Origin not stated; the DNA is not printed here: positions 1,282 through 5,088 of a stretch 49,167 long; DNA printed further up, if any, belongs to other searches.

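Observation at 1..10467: Three tandem [small secreted protein -> PilY1-like adhesin] cassettes inside a single minor-pilin operon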

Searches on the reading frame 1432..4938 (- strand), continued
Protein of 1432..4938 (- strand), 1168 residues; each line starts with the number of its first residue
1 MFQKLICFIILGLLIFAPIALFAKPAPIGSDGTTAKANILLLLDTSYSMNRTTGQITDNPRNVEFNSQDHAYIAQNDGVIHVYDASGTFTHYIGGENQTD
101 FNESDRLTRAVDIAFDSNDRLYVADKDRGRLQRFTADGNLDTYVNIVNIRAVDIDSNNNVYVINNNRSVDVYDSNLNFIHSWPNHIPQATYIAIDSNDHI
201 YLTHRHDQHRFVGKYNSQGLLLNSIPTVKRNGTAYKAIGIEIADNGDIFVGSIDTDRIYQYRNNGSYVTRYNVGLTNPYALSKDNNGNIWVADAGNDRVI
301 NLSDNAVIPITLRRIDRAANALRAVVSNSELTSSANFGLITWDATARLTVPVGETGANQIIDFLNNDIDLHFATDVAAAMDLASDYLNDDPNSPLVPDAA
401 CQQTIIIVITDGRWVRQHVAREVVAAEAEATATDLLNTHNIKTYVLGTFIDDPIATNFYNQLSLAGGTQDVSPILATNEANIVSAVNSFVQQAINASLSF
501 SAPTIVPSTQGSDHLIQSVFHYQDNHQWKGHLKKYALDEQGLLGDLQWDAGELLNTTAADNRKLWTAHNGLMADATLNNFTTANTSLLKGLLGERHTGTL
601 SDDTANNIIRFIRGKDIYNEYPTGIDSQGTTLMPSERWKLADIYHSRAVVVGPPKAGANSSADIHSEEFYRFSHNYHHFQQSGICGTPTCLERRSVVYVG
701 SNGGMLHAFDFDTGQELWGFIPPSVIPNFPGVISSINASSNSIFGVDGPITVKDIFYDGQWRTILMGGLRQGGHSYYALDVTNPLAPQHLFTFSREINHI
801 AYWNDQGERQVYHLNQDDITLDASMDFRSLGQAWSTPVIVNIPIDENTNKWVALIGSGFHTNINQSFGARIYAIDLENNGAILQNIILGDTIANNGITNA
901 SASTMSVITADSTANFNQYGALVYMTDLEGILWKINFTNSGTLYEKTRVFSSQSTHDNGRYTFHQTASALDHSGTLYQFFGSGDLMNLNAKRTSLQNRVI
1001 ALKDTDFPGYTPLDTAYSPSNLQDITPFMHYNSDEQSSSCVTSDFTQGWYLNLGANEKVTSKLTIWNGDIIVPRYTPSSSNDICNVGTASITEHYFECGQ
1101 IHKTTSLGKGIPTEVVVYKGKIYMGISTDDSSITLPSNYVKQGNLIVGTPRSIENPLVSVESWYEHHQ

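Call 64: find_encoding_contigs(protein=window:1432-4938:-, flank=10000, max_places=10)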
Protein window:1432-4938:- (1168 aa): 3 contigs read that carry it; 1 place shown.
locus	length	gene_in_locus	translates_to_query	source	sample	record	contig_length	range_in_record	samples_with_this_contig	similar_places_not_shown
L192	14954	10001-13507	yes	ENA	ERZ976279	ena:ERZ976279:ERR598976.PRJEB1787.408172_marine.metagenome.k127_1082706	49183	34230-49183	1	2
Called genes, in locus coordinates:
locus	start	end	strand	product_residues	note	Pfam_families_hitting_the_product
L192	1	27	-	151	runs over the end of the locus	PF07963:N_methyl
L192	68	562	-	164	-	PF07963:N_methyl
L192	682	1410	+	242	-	PF01478:Peptidase_A24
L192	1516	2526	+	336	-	PF00437:T2SSE, PF25199:nSTAND_NTPase5 (faint)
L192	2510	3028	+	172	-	PF07963:N_methyl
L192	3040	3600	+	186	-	PF07963:N_methyl (weak)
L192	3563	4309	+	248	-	PF07963:N_methyl (weak), PF16074:PilW (weak)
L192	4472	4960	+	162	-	-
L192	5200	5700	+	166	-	-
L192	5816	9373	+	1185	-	PF05567:T4P_PilY1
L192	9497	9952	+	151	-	-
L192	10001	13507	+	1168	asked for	PF01436:NHL (faint), PF13519:VWA_2, PF05567:T4P_PilY1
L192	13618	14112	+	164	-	-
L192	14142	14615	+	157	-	-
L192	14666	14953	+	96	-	?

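Call 87: predict_structure(alignment_id=A8)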
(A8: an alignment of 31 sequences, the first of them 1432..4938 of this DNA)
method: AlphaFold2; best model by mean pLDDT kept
length: 1168 residues; sequences in the alignment: 31
mean_pLDDT: 82.4   pTM: 0.63
mean pLDDT of the five models: 82.4, 81.7, 79.5, 79.3, 78.9
residues with pLDDT >= 90: 437; 70-90: 530; 50-70: 161; < 50: 40
segments of 3 or more residues with pLDDT < 50: 16-34, 956-958, 1165-1168
pLDDT, mean of each block of 10 residues (from residue 1): 67 48 42 65 90 68 93 87 80 66 65 94 91 87 90 95 89 95 84 94 83 92 84 82 93 89 88 85 92 86 73 82 86 86 93 93 88 88 93 70 85 80 90 87 89 81 83 78 78 55 78 85 69 91 92 91 89 73 89 77 91 84 61 79 85 89 91 93 79 90 93 95 90 68 74 92 91 88 92 89 91 73 87 86 88 87 65 93 85 53 86 87 87 89 88 61 82 89 71 77 91 89 82 52 75 85 89 83 67 88 86 89 84 82 88 70 45
secondary structure, 60 per line:
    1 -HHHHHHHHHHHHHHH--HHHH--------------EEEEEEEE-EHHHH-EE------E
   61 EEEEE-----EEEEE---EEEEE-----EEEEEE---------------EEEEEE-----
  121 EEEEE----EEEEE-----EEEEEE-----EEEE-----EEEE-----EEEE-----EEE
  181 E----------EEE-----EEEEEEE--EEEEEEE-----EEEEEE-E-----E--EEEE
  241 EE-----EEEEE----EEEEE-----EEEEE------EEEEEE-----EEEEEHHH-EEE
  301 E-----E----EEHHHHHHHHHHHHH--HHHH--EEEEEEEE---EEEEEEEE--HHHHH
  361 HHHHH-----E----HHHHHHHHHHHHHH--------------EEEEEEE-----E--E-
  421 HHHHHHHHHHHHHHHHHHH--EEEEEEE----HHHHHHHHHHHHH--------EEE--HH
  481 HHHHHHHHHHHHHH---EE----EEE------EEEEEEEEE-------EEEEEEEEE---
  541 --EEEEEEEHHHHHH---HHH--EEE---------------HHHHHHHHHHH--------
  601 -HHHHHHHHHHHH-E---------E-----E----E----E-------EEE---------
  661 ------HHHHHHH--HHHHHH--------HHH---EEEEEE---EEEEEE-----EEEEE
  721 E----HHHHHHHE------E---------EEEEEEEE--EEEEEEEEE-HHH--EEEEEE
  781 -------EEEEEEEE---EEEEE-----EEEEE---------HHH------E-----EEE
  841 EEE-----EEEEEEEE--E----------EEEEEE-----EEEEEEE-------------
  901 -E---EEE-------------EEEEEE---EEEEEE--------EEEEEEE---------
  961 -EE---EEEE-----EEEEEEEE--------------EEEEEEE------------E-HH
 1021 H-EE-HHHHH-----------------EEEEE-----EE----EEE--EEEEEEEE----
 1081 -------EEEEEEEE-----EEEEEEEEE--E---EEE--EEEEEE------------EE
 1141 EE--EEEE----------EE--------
elements in order (helices of 4 or more, strands of 3 or more residues): H2-16 H19-22 E37-44 H47-50 E60-65 E71-75 E79-83 E89-94 E110-115 E121-125 E130-134 E140-145 E151-154 E160-163 E169-172 E178-181 E192-194 E200-206 E209-215 E221-226 E237-242 E248-252 E257-261 E267-271 E278-283 E289-293 E298-301 H314-326 H329-332 E335-342 E346-353 H356-365 H376-389 E404-410 H421-439 E442-448 H453-465 E474-476 H479-494 E504-506 E513-521 E529-537 E543-549 H550-555 E564-566 H582-592 H602-613 E649-651 H667-673 H676-681 E696-701 E705-710 E716-721 H726-732 E750-757 E760-768 E775-780 E788-795 E799-803 E809-813 E838-843 E849-856 E870-875 E881-887 E906-908 E922-927 E931-936 E945-951 E967-970 E976-983 E998-1004 H1026-1030 E1048-1052 E1064-1066 E1069-1076 E1088-1095 E1101-1109 E1116-1118 E1121-1126 E1139-1142 E1145-1148

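Call 89: fold_search(model_id=the predicted structure, library=pdb)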
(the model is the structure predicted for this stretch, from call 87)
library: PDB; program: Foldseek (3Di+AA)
matches with E <= 10: 1463; with E <= 0.001: 963
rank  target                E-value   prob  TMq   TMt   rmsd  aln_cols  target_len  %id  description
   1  6xg7                  3.6e-16  1.00  0.20  0.75   3.2       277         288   19  1.3 A Resolution Structure of the of the NHL Repeat Region of D. melanogaster Thin (released 2020-12-16)
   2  7qrw                  1.4e-15  1.00  0.20  0.78   3.8       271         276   22  Crystal structure of NHL domain of TRIM3 (released 2022-05-04)
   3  9jur                  1.7e-15  1.00  0.19  0.76   3.1       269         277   19  Crystal Structure of NHL domain of human E3 ubiquitin-protein ligase TRIM71 (released 2025-04-30)
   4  8j72_B                2.4e-15  1.00  0.19  0.74   3.3       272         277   19  Crystal structure of mammalian Trim71 in complex with lncRNA Trincr1 (released 2024-03-06)
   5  6d69                  2.5e-15  1.00  0.20  0.74   3.2       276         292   18  Crystal Structure of the NHL Repeat Region of D. melanogaster Thin (released 2019-04-24)
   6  8j72_A                3.3e-15  1.00  0.19  0.75   3.5       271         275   19  Crystal structure of mammalian Trim71 in complex with lncRNA Trincr1 (released 2024-03-06)
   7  7qrv_D                4.6e-15  1.00  0.19  0.76  10.2       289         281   20  Crystal structure of NHL domain of TRIM2 (full C-terminal) (released 2022-05-04)
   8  7qrx_A                5.6e-15  1.00  0.19  0.74   3.4       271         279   19  Crystal structure of NHL domain of TRIM71 (released 2022-05-04)
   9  6fq3_A                9.8e-15  1.00  0.20  0.55   3.4       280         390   18  Crystal structure of Danio rerio Lin41 filamin-NHL domains in complex with lin-29A 5'UTR 13mer RNA (released 2018-05-09)
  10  3hx6_A                3.1e-14  1.00  0.29  0.64   6.3       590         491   17  Crystal structure of Pseudomonas aeruginosa PilY1 C-terminal domain (released 2010-01-26)
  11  7qrv_A                3.2e-14  1.00  0.19  0.76   3.4       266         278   20  Crystal structure of NHL domain of TRIM2 (full C-terminal) (released 2022-05-04)
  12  7qrv_B                3.5e-14  1.00  0.20  0.77   3.3       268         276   20  Crystal structure of NHL domain of TRIM2 (full C-terminal) (released 2022-05-04)
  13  7b96_A                4.0e-14  1.00  0.20  0.77   9.8       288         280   21  NHL domain of human TRIM2 (released 2022-01-12)
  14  7b2r_A                4.5e-14  1.00  0.19  0.77  10.8       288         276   20  Crystal structure of NHL domain of TRIM2 (released 2021-01-13)
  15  3hx6_B                7.5e-14  1.00  0.26  0.59   6.4       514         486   19  Crystal structure of Pseudomonas aeruginosa PilY1 C-terminal domain (released 2010-01-26)
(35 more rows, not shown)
